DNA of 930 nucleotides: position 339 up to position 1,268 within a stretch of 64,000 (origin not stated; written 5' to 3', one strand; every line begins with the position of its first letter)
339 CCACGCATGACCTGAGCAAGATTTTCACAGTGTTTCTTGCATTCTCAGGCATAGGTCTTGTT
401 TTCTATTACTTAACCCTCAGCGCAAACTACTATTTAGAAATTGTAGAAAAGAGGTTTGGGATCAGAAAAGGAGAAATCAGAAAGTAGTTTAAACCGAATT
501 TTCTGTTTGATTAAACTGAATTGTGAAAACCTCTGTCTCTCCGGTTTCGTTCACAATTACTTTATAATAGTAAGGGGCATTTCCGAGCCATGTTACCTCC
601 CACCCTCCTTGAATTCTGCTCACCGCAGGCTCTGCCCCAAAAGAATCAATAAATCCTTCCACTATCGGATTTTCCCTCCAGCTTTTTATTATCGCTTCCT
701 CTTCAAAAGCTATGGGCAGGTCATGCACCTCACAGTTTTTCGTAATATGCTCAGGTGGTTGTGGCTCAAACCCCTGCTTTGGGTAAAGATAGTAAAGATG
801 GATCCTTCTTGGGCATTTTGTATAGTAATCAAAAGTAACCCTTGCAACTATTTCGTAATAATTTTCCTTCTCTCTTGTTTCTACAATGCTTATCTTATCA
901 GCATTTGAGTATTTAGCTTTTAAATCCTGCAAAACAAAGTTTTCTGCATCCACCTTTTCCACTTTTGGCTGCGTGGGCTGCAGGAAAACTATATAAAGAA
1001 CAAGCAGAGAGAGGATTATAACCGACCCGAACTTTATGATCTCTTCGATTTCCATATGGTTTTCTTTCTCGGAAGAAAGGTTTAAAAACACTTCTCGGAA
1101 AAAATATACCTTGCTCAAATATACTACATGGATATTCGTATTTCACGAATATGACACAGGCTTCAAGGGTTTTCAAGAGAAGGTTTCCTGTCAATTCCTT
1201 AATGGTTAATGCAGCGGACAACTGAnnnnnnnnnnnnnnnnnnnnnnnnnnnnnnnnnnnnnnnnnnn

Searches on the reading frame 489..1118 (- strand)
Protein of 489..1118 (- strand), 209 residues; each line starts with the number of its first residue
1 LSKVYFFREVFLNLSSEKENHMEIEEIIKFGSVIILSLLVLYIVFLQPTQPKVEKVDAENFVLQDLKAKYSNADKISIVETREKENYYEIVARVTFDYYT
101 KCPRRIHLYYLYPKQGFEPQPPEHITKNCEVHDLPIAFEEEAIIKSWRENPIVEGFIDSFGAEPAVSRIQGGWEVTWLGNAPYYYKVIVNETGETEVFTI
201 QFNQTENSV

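Call 62: find_encoding_contigs(protein=window:489-1118:-, flank=10000, max_places=4)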
Protein window:489-1118:- (209 aa): no gene with exactly this product is on record in the collection.
